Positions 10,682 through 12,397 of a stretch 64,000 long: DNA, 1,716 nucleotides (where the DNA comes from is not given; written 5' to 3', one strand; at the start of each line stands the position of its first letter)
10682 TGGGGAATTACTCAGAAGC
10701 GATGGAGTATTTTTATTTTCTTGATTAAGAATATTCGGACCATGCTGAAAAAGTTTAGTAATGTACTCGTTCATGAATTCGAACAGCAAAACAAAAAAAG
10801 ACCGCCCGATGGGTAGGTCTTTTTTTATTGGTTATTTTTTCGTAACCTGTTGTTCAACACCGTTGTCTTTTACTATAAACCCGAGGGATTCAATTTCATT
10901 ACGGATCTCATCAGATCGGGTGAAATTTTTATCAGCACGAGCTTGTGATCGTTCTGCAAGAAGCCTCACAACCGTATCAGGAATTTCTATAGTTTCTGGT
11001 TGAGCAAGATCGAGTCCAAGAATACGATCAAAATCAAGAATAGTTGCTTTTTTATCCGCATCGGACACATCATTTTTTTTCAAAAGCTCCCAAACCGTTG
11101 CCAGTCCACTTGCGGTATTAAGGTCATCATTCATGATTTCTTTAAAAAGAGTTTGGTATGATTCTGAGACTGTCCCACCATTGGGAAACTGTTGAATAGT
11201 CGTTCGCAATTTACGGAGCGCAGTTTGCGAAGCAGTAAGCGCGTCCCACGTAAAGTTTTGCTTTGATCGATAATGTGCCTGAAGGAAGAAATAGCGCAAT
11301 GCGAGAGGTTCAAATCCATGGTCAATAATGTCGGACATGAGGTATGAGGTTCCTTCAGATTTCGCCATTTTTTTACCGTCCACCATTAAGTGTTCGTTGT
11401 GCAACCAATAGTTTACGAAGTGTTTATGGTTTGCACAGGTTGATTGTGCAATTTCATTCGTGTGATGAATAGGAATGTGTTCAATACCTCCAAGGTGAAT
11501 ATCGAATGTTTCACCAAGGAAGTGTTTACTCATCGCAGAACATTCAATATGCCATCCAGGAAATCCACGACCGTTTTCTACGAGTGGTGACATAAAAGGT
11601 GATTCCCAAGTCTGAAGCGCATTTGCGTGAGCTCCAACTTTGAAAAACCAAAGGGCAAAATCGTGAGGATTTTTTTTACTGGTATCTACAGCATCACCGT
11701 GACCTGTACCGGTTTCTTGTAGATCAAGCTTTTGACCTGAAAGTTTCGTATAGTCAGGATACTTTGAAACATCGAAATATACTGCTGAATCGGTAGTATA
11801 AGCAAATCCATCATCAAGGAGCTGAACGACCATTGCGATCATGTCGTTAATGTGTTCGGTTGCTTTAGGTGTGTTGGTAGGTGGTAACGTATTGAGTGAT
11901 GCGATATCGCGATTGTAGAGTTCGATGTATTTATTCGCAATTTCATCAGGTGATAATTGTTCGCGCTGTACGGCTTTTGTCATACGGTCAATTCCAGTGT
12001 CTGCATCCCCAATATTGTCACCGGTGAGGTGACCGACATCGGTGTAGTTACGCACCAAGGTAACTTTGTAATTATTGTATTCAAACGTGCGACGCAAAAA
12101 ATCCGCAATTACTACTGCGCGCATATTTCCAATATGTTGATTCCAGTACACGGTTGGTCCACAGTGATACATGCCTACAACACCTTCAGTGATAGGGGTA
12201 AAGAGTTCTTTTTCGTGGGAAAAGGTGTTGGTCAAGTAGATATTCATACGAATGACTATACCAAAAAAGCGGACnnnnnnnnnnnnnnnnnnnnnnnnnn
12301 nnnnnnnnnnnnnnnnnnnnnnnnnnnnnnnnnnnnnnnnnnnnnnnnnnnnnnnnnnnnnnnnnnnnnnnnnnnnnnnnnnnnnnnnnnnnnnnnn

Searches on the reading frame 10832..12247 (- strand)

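Call 48: search_protein_families(library=pfam, proteins=[window:10832-12247:-], max_evalue=0.00001)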
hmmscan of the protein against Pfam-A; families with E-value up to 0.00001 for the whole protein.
window:10832-12247:- (471 aa): 4 families
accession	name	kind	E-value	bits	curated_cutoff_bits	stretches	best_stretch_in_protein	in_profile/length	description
PF01406.26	tRNA-synt_1e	-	2.2e-86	290.4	27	1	16-340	2-299/301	tRNA synthetases class I (C) catalytic domain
PF09334.17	tRNA-synt_1g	-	3.2e-10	39.8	20.1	1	261-339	295-373/391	tRNA synthetases class I (M)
PF23493.1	CysS_C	-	2.2e-09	37.7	23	1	421-468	3-50/51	Cysteinyl-tRNA ligase anticodon binding domain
PF09190.17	DALR_2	-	7e-06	26.9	22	0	368-391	2-25/57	DALR domain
